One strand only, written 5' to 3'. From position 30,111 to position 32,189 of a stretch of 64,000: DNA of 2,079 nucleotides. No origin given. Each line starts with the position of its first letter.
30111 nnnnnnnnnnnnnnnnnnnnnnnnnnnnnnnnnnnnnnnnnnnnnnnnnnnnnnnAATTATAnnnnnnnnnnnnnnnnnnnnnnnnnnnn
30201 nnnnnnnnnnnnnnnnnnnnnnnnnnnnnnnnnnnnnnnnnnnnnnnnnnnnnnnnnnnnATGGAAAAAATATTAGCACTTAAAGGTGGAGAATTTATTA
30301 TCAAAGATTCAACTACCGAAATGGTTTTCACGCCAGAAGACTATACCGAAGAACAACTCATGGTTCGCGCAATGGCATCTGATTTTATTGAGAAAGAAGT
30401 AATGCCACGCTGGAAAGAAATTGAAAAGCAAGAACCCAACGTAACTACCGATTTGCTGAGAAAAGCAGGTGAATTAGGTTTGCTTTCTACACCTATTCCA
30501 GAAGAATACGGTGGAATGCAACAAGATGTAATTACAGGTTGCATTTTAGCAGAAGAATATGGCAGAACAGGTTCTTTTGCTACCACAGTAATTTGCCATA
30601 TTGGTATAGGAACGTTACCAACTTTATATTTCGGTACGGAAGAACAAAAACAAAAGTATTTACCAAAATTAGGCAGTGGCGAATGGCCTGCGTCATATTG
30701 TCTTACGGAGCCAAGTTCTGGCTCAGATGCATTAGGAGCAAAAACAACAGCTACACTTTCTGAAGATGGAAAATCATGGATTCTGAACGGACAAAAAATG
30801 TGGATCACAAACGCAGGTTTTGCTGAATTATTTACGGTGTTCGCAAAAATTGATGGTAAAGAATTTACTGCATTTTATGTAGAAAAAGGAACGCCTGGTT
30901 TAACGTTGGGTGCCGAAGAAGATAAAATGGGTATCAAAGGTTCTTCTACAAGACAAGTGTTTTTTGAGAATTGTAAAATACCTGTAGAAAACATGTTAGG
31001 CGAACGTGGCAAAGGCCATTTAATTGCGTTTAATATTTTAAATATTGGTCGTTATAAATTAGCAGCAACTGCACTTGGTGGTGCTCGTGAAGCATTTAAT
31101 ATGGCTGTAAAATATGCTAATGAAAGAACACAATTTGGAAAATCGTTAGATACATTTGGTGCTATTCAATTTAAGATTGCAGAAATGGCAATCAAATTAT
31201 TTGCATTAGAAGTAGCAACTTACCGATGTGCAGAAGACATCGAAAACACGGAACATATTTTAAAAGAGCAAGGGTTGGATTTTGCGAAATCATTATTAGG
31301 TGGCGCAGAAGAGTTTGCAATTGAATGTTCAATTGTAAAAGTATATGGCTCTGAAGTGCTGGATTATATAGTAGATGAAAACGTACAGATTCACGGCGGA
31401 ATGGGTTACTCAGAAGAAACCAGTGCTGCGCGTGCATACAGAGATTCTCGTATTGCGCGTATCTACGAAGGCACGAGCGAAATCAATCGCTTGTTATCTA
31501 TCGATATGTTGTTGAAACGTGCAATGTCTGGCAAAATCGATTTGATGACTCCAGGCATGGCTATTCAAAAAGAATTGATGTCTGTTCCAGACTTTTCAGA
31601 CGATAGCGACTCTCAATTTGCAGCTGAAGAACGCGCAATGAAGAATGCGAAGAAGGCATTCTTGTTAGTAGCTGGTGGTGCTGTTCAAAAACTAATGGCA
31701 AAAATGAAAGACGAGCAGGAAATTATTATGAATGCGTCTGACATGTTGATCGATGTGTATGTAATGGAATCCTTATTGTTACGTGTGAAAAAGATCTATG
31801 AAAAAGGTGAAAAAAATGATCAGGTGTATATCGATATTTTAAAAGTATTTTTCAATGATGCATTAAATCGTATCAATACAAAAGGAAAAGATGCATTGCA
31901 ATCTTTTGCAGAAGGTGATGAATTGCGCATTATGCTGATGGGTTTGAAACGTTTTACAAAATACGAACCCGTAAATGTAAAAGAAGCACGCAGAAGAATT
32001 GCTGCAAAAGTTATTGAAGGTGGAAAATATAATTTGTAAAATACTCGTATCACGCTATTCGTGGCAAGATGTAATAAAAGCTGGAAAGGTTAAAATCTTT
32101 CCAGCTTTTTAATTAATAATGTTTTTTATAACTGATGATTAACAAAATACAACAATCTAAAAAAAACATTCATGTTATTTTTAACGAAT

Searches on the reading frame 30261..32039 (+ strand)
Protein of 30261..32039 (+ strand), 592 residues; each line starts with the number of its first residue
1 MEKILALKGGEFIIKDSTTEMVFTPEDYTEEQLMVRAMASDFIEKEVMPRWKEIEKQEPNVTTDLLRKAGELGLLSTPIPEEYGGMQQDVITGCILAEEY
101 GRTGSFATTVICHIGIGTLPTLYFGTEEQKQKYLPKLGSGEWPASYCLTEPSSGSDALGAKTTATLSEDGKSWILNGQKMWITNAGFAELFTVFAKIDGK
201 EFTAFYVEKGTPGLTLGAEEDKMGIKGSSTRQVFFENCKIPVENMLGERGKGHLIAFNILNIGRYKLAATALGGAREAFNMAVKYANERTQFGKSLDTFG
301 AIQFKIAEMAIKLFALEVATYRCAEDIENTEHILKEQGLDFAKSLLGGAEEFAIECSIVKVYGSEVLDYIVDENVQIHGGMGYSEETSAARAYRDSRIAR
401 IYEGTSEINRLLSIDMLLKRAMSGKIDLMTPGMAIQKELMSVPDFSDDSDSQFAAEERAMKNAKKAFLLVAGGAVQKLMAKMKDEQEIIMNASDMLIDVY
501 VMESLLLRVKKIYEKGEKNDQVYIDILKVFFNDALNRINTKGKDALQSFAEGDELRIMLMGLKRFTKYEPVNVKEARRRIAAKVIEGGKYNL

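Call 3: search_protein_families(library=pfam, proteins=[window:30261-32036:+])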
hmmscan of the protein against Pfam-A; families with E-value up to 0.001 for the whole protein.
window:30261-32036:+ (592 aa): 7 families
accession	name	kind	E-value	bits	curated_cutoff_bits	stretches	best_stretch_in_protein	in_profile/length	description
PF00441.29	Acyl-CoA_dh_1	-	6.1e-37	127.5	22.4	1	250-412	1-144/150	Acyl-CoA dehydrogenase, C-terminal domain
PF21263.2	Acyl-CoA-dh_C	-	1.6e-35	121.8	27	1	462-564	1-96/96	Acyl-CoA dehydrogenase, C-terminal domain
PF02771.21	Acyl-CoA_dh_N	-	1.8e-32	112.5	22.9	1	29-141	1-113/113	Acyl-CoA dehydrogenase, N-terminal domain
PF02770.24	Acyl-CoA_dh_M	-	3.6e-25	88.4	33.3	1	146-238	2-97/97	Acyl-CoA dehydrogenase, middle domain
PF08028.16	Acyl-CoA_dh_2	-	5.9e-14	52.9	22.7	1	267-406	3-133/134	Acyl-CoA dehydrogenase, C-terminal domain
PF22924.1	ACOX_C_alpha1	-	2.5e-08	34.4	27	1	262-406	6-157/169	Acyl-CoA oxidase, C-alpha1 domain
PF21343.2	ACAD9-ACADV_C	-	2e-05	25.3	27.8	1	472-541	22-91/120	ACAD9/ACADV, C-terminal domain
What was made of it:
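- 30261..32039 (+): Acyl-CoA dehydrogenase (fadE-like), the third gene of the operon. Pfam Acyl-CoA_dh_N/M/1 and Acyl-CoA-dh_C (call 3).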

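Call 73: find_encoding_contigs(protein=window:30261-32039:+, flank=5000, max_places=6)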
Protein window:30261-32039:+ (592 aa): 2 contigs read that carry it; 2 places shown.
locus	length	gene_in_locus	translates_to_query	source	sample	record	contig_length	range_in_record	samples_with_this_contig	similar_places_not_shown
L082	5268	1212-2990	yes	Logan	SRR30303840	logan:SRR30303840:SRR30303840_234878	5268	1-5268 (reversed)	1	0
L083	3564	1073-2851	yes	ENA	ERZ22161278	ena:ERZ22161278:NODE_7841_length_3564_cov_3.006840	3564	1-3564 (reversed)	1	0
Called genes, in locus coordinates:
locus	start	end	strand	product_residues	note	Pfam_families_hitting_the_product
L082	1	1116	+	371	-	?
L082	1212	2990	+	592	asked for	PF02771:Acyl-CoA_dh_N, PF02770:Acyl-CoA_dh_M, PF00441:Acyl-CoA_dh_1, PF22924:ACOX_C_alpha1, PF08028:Acyl-CoA_dh_2, PF21263:Acyl-CoA-dh_C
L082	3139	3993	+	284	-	PF12146:Hydrolase_4 (faint), PF00561:Abhydrolase_1 (weak), PF00326:Peptidase_S9 (weak)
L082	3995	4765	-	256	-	PF00072:Response_reg, PF04397:LytTR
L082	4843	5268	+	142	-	?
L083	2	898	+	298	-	?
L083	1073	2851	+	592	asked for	PF02771:Acyl-CoA_dh_N, PF02770:Acyl-CoA_dh_M, PF00441:Acyl-CoA_dh_1, PF22924:ACOX_C_alpha1, PF08028:Acyl-CoA_dh_2, PF21263:Acyl-CoA-dh_C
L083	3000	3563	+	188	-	?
